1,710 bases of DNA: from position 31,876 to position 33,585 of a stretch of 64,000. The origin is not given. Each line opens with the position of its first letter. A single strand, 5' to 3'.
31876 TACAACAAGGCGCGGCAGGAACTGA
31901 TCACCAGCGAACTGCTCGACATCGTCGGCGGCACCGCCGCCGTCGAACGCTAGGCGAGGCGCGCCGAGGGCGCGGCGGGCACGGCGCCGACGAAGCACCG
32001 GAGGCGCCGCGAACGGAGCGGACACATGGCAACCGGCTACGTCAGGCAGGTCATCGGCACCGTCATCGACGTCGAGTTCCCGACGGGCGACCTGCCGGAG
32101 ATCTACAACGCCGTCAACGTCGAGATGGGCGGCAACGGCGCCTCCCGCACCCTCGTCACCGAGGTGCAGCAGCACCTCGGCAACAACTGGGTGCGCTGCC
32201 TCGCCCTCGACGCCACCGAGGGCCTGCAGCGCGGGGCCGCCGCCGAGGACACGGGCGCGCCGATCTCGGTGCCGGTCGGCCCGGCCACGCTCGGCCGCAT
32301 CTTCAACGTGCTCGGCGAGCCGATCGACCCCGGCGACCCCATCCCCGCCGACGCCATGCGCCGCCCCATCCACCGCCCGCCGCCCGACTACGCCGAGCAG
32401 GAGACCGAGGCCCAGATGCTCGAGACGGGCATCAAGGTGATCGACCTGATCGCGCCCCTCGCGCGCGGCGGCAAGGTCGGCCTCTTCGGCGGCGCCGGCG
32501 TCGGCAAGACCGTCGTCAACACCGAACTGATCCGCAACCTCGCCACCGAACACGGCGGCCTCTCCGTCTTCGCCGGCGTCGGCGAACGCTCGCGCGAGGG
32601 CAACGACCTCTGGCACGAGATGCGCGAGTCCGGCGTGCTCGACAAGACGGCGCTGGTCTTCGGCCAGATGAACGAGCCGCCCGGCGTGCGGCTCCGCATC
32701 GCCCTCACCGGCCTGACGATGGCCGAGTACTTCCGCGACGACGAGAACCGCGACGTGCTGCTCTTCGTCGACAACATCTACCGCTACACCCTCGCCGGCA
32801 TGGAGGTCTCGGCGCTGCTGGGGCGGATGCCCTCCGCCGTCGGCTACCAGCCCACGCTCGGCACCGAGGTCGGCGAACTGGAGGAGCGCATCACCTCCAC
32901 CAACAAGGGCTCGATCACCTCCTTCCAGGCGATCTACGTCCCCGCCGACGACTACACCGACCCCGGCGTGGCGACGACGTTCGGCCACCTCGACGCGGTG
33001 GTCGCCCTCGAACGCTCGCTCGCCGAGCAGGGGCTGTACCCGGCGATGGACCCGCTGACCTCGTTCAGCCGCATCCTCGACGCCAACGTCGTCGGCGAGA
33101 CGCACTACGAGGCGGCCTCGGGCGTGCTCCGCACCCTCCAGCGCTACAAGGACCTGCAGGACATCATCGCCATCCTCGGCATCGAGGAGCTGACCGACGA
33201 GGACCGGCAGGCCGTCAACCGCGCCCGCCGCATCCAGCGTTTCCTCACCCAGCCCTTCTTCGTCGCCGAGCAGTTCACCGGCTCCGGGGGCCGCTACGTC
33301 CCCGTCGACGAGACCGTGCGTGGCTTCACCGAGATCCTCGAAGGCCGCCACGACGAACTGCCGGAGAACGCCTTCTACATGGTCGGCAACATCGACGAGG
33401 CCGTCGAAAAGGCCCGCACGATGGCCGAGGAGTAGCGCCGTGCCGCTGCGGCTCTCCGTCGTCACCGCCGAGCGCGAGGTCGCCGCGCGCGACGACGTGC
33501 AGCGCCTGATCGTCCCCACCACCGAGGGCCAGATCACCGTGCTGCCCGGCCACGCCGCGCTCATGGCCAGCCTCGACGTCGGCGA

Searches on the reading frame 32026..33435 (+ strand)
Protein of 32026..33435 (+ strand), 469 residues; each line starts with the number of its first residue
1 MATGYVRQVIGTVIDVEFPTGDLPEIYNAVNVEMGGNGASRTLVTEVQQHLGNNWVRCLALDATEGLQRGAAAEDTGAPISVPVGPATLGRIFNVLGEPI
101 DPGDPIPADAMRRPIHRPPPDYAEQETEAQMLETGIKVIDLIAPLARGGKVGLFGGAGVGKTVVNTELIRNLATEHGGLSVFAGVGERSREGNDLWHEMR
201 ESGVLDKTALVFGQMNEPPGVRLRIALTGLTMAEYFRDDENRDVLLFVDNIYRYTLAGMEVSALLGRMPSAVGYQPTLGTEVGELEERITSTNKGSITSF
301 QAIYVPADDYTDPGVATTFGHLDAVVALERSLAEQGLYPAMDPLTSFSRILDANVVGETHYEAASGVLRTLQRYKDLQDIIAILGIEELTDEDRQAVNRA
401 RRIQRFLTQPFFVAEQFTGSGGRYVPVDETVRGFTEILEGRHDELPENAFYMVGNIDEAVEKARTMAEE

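Call 27: find_related_loci(query=window:32026-33435:+, collection=genome_contigs, flank=1000)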
Query window:32026-33435:+ (469 aa) in genome_contigs; peptide patterns used: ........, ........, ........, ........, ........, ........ (x = any residue, [..] = any of these).
600 stretches matched a pattern (row limit reached: there are more); 600 encode a relative of the query (tblastn E <= 1e-3); the best 80 are kept; 80 distinct loci.
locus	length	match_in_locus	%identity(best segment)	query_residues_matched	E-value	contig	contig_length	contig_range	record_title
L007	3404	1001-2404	90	2-469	0e+0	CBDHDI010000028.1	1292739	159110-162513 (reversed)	MAG: Dehalococcoidia bacterium isolate d0c5affc-a78a-4576-9923-169fe3940cd0 genome assembly, contig: contig_28, whole ge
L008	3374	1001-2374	82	1-462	0e+0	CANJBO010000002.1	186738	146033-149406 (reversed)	MAG: Chloroflexi bacterium isolate RH-23may17-1238 genome assembly, contig: RH-23may17-C381, whole genome shotgun sequen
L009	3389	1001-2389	78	1-467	0e+0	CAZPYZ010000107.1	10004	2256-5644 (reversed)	MAG TPA_asm: uncultured Dehalococcoidia bacterium isolate binchicken_co21_298 genome assembly, contig: NODE_5774_length_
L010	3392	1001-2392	74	1-469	0e+0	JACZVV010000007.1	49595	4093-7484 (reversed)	MAG: Chloroflexota bacterium isolate B19T1B8 B19T1B8_NODE911, whole genome shotgun sequence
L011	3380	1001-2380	76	4-467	0e+0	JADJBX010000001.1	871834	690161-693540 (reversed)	MAG: Candidatus Amarobacillus elongatus isolate Aved_BAT3C.689 tig00003729-10-8710230, whole genome shotgun sequence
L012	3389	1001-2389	75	2-468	0e+0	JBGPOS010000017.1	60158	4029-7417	MAG: Tepidiformaceae bacterium isolate OBJ_0618_7090110_186 k141_2069817_length_60158_cov_15.0392, whole genome shotgun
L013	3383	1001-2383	72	1-466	0e+0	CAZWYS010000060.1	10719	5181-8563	MAG TPA_asm: uncultured Dehalococcoidaceae bacterium isolate SRP214966_co5_332 genome assembly, contig: NODE_6014_length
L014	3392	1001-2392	73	2-469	0e+0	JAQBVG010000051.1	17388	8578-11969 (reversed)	MAG: Chloroflexota bacterium isolate casp150-mb.173 NODE_8522_length_17388_cov_0.081381, whole genome shotgun sequence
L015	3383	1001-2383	75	1-466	0e+0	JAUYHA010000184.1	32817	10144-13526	MAG: Dehalococcoidales bacterium isolate C24_maxbin.057 C24_k141_696581, whole genome shotgun sequence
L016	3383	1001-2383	74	1-466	0e+0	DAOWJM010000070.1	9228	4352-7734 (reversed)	MAG TPA_asm: Dehalococcoidia bacterium isolate CSMAG_2069 CSMAG_2069_k141_1975391_length_9228_cov_113.2696, whole genome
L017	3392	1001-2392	70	1-469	0e+0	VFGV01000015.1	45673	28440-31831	MAG: SAR202 cluster bacterium isolate OSU_TB35 TB35_015, whole genome shotgun sequence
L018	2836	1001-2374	74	4-466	0e+0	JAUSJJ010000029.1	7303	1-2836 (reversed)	MAG: Dehalococcoidia bacterium isolate E14_metabat.bin.299_sub E14_k141_1408787, whole genome shotgun sequence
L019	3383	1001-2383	70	1-466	0e+0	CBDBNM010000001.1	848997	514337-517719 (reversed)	MAG: Dehalococcoidia bacterium isolate c1b9121c-b6f9-408d-bdb8-3c357fa74dc1 genome assembly, contig: contig_1, whole gen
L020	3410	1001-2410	72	4-469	0e+0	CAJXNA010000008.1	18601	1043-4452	MAG TPA_asm: uncultured Chloroflexi bacterium isolate SRR5189789_bin.6_MetaBAT_v2.12.1_MAG genome assembly, contig: NODE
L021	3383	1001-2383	72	2-467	0e+0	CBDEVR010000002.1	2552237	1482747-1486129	MAG: Dehalococcoidia bacterium isolate 58e95461-d50d-4896-8677-afe07c5a1cd5 genome assembly, contig: contig_2, whole gen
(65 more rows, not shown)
